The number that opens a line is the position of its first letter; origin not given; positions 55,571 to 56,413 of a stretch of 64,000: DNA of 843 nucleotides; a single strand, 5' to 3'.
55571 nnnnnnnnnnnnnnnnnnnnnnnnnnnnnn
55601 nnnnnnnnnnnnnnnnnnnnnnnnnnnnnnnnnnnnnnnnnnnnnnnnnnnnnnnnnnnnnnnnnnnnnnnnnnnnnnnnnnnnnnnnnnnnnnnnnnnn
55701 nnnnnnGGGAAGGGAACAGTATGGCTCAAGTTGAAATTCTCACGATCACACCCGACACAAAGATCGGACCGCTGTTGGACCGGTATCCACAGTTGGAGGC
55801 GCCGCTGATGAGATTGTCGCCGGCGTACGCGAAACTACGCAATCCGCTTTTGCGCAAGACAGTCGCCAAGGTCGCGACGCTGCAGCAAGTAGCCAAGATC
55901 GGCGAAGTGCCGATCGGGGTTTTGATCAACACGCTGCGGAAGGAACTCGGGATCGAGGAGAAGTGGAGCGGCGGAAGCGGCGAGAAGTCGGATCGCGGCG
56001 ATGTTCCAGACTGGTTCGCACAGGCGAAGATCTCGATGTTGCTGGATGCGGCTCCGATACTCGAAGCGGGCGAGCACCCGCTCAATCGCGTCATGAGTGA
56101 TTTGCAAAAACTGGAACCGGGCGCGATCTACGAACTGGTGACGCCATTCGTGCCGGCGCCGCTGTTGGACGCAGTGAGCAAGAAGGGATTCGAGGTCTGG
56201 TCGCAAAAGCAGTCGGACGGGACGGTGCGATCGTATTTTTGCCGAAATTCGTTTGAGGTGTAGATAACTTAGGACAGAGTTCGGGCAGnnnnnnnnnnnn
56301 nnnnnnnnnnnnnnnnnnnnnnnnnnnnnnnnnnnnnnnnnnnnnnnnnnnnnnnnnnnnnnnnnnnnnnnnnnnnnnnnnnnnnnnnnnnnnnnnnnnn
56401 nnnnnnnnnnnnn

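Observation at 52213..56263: Crp/Fnr - NapH-like polyferredoxin - DUF438/hemerythrin/PAS - DUF1858/DUF2249 module next to rubrerythrin, IscU and a short flavoprotein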

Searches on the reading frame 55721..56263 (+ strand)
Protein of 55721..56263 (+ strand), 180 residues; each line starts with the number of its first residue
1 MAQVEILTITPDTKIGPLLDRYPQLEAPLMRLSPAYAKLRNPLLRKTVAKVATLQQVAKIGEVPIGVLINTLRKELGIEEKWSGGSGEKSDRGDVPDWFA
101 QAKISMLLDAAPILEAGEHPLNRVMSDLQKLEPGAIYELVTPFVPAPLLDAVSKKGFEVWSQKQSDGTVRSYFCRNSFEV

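Call 3: search_protein_families(library=pfam, proteins=[window:55721-56263:+], max_evalue=0.01)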
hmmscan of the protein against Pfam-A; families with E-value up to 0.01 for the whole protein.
window:55721-56263:+ (180 aa): 2 families
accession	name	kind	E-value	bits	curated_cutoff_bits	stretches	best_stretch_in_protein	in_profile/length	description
PF08984.16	DUF1858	-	7.6e-13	48.8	32.2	1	9-66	1-56/59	Domain of unknown function (DUF1858)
PF10006.14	DUF2249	-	9.6e-07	29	29.5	1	108-169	2-64/70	Uncharacterized conserved protein (DUF2249)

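Call 4: search_protein_families(library=ncbifam, proteins=[window:55721-56263:+], max_evalue=0.01)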
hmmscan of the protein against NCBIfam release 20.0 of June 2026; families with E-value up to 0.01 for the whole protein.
window:55721-56263:+ (180 aa): 1 family
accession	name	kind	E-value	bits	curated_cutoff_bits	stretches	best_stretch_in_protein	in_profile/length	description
NF002517.0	PRK01905.1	equivalog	0.0011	19.5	122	0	118-155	11-48/77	Fis family transcriptional regulator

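Call 31: search_solved_structures(query=window:55721-56263:+, max_evalue=1)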
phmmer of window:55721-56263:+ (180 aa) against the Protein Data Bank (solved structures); distinct sequences matched with E-value up to 1: 1.
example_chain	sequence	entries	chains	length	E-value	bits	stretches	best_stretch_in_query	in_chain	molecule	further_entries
2fi0_A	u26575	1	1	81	0.00056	22.8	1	14-73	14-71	conserved domain protein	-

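Call 85: find_homologous_proteins(query=window:55721-56263:+, max_evalue=0.00001)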
Query window:55721-56263:+ (180 aa): 274 proteins with E <= 0.00001 among 357 candidates; the best 120 are listed.
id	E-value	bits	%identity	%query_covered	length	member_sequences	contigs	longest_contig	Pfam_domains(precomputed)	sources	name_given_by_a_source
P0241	3.4e-112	390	99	100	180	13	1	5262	PF10006.15,PF08984.17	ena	-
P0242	1.1e-105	369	93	100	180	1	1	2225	PF10006.15,PF08984.17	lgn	-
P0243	5.4e-103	360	92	100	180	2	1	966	PF10006.15,PF08984.17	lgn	-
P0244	2.0e-96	339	84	100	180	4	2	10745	PF10006.15,PF08984.17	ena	-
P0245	5.3e-96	337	86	100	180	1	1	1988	PF10006.15,PF08984.17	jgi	jgi:hypothetical protein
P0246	2.4e-95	335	84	100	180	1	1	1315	PF10006.15,PF08984.17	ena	-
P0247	1.0e-94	333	84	100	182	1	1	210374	PF10006.15,PF08984.17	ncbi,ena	-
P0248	1.7e-94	332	84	100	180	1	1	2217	PF10006.15,PF08984.17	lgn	-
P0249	1.8e-94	332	80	100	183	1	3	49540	PF10006.15,PF08984.17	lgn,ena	-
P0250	2.9e-94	332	84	100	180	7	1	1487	PF10006.15,PF08984.17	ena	-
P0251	1.1e-92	326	82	100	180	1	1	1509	PF10006.15,PF08984.17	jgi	jgi:hypothetical protein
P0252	1.4e-89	316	80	98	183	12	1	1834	PF10006.15,PF08984.17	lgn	-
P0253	3.7e-79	282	72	99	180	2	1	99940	PF10006.15,PF08984.17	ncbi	-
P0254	3.6e-78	279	74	99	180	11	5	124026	PF10006.15,PF08984.17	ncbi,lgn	-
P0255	8.7e-78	278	69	100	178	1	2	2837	PF10006.15,PF08984.17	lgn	-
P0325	2.1e-42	163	49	93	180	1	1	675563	PF10006.15,PF08984.17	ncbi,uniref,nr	ncbi:DUF1858 domain-containing protein [Anaeromyxobacter diazotrophicus]|uniref:DUF1858 domain-conta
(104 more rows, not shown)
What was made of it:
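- Checked: DUF1858 + DUF2249 (29.0 bits against a 29.5 cut-off, so borderline, but supported by homologues in call 85).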

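Call 87: find_encoding_contigs(protein=P0325, flank=9000, max_places=1)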
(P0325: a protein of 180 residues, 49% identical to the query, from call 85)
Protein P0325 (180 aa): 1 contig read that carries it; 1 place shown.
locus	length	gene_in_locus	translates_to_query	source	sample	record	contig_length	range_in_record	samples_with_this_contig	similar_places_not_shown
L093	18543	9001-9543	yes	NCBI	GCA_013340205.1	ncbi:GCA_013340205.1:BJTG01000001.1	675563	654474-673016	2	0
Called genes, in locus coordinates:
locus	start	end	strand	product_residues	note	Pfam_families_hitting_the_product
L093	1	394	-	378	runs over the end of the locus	-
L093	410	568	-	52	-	-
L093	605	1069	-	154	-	PF14539:DUF4442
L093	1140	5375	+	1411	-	PF00270:DEAD, PF00271:Helicase_C, PF19306:WHD_Lhr, PF08494:DEAD_assoc, PF23235:WHD_3rd_Lhr, PF23234:WHD_4th_Lhr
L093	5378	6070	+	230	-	-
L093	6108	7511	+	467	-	PF00696:AA_kinase, PF13840:ACT_7 (weak), PF01842:ACT (weak), PF22468:ACT_9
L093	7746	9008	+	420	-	PF04282:DUF438, PF01814:Hemerythrin, PF08448:PAS_4 (weak), PF13596:PAS_10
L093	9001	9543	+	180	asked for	PF08984:DUF1858, PF10006:DUF2249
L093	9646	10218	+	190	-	PF13442:Cytochrome_CBB3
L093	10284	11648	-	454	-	PF07690:MFS_1, PF00854:PTR2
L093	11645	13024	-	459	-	PF07690:MFS_1, PF00854:PTR2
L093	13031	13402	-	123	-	PF04241:DUF423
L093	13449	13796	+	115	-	PF01329:Pterin_4a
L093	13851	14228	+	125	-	-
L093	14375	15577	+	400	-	PF00149:Metallophos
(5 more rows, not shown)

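Call 100: predict_structure(alignment_id=A5)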
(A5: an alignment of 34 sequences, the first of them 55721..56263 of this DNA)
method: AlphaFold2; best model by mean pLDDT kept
length: 180 residues; sequences in the alignment: 34
mean_pLDDT: 82.4   pTM: 0.70
mean pLDDT of the five models: 82.4, 81.3, 79.5, 79.1, 76.6
residues with pLDDT >= 90: 50; 70-90: 104; 50-70: 11; < 50: 15
segments of 3 or more residues with pLDDT < 50: 1-4, 84-92
pLDDT, mean of each block of 10 residues (from residue 1): 58 88 89 83 82 87 86 80 44 75 94 88 93 94 88 91 87 76
secondary structure, 60 per line:
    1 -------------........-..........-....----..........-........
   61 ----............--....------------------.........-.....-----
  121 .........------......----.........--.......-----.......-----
elements in order: H15-21 H23-32 H34-37 H42-51 H54-60 H65-76 H79-82 E104-109 H111-115 H121-129 E136-141 H146-154 E157-163 E169-175
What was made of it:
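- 55721..56263 (+): DUF1858 - DUF2249 protein (180 aa), the constant partner of the DUF438 protein. The AlphaFold model has pLDDT 82 (call 100).
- On DrpB-like (DUF1858 + DUF2249): Only one DUF2249 domain (call 3; model in call 100), and no nar genes in the window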

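Call 102: fold_search(model_id=the predicted structure, library=pdb)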
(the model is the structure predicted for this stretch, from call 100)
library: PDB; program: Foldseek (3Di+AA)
matches with E <= 10: 830; with E <= 0.001: 0
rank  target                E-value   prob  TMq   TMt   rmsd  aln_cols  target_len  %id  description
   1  3hz7                  2.4e-02  1.00  0.31  0.72   2.7        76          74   14  Crystal Structure of the SirA-like protein (DSY4693) from Desulfitobacterium hafniense, Northeast Structural Genomics Co (released 2009-07-07)
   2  8k1r_B                2.5e-02  0.94  0.31  0.14  12.5       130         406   14  YeeE(TsuA)-YeeD(TsuB) complex for thiosulfate uptake (released 2024-03-27)
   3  4biu_A                6.5e-02  0.12  0.18  0.14  15.2       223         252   12  Crystal structure of CpxAHDC (orthorhombic form 1) (released 2014-02-12)
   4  1jdq_MODEL_1_A        8.3e-02  0.66  0.29  0.46  11.3       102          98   22  Solution Structure of TM006 Protein from Thermotoga maritima (released 2002-02-27)
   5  2h00_B                1.2e-01  0.33  0.27  0.24  13.8       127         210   11  Human methyltransferase 10 domain containing protein (released 2006-06-13)
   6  6gt5_B                1.6e-01  0.38  0.29  0.22  14.3       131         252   11  METTL16 MTase domain (crystal form 2) (released 2018-09-19)
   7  8j4c_A                1.7e-01  0.38  0.30  0.14  14.4       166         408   16  YeeE(TsuA)-YeeD(TsuB) complex for thiosulfate uptake (released 2024-03-27)
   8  3lvj_C                1.9e-01  0.96  0.32  0.68   3.1        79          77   14  Crystal Structure of E.coli IscS-TusA complex (form 1) (released 2010-04-21)
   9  4biu_C                1.9e-01  0.07  0.17  0.12  15.1       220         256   12  Crystal structure of CpxAHDC (orthorhombic form 1) (released 2014-02-12)
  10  4dzr                  2.1e-01  0.35  0.20  0.22   4.6        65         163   18  The crystal structure of protein-(glutamine-N5) methyltransferase (release factor-specific) from Alicyclobacillus acidoc (released 2012-03-14)
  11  2h00_C                2.1e-01  0.28  0.27  0.25  13.7       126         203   10  Human methyltransferase 10 domain containing protein (released 2006-06-13)
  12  3sgl                  2.3e-01  0.85  0.31  0.10   3.9        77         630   13  The crystal structure of MnmC from Yersinia pestis bound with FAD and SAM (released 2011-07-06)
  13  6gfk_B                2.4e-01  0.30  0.28  0.24  13.8       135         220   11  delta-N METTL16 MTase domain (released 2018-09-19)
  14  6gfk_A                2.4e-01  0.25  0.28  0.23  14.5       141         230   10  delta-N METTL16 MTase domain (released 2018-09-19)
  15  2h00_A                2.6e-01  0.23  0.28  0.23  14.4       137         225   10  Human methyltransferase 10 domain containing protein (released 2006-06-13)
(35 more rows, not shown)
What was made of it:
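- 55721..56263 (+): Its C-terminal domain is closest to SirA/TusA-like folds (3hz7 TM 0.72, 3lvj_C TM 0.68; weak E-values, call 102).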
